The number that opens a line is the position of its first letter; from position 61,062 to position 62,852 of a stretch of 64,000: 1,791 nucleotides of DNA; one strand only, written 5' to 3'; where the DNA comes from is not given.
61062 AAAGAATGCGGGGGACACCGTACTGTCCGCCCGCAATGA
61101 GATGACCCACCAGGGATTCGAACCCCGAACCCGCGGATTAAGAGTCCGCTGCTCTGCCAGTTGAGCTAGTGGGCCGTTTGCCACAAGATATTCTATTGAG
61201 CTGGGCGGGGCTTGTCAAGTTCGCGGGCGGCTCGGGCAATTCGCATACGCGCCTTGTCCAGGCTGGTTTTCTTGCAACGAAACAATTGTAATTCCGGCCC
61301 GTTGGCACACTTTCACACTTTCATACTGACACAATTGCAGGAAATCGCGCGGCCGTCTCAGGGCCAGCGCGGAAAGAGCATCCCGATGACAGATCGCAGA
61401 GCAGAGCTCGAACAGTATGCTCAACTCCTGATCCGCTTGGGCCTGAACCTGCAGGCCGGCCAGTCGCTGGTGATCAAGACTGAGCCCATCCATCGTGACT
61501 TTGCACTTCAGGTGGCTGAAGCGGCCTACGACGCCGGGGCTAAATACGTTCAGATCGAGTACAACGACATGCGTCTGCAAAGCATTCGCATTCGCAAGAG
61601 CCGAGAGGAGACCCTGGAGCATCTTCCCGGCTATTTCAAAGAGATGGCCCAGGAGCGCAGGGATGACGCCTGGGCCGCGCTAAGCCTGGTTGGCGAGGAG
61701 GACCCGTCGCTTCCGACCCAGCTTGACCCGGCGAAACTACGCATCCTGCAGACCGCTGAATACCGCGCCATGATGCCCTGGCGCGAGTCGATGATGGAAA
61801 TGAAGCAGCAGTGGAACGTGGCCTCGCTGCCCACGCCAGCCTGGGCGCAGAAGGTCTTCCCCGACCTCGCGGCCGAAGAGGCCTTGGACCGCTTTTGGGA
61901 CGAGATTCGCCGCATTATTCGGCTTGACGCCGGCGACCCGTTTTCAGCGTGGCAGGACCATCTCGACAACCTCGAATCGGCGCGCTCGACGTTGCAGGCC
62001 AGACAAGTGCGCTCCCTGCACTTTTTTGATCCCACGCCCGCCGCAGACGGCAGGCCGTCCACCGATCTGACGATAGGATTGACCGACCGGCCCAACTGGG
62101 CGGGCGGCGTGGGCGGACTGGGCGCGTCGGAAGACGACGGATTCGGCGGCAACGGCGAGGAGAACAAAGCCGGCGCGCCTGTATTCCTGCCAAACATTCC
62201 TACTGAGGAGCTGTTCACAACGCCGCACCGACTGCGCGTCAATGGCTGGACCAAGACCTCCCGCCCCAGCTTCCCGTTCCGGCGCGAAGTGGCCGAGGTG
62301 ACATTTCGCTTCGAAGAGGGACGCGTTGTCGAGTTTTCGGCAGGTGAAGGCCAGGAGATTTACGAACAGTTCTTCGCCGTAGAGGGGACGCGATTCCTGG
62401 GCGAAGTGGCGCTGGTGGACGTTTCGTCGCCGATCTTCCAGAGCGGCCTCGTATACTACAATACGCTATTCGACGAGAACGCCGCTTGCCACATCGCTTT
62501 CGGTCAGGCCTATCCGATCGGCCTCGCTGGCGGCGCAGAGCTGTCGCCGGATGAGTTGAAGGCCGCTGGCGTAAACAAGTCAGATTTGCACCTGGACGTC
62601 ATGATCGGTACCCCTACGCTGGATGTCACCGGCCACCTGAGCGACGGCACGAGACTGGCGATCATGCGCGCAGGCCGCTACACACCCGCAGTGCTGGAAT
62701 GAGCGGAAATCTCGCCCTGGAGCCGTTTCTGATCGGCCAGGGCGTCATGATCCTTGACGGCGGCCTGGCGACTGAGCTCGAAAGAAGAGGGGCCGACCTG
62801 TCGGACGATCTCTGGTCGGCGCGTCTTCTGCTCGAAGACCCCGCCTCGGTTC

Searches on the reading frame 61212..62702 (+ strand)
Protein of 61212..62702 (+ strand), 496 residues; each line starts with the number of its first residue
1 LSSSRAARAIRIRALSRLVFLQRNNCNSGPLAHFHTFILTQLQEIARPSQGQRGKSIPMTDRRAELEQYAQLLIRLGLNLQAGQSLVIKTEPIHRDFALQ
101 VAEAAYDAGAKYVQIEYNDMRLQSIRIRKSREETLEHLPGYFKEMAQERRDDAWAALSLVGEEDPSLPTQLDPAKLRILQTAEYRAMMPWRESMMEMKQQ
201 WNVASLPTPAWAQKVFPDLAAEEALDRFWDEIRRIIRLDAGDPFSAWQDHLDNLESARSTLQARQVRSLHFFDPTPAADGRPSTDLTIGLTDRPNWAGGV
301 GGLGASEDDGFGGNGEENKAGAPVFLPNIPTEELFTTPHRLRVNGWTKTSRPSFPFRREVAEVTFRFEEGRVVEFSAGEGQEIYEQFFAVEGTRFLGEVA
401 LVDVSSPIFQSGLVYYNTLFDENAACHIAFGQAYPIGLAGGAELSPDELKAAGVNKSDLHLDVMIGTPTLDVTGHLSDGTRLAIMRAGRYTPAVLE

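Call 93: search_protein_families(library=pfam, proteins=[window:61212-62702:+], max_evalue=0.00001)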
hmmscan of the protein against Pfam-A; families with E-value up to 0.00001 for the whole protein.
window:61212-62702:+ (496 aa): 1 family
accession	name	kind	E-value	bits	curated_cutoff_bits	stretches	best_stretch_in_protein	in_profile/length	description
PF02073.20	Peptidase_M29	-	1e-123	413.6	27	1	64-490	3-406/406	Thermophilic metalloprotease (M29)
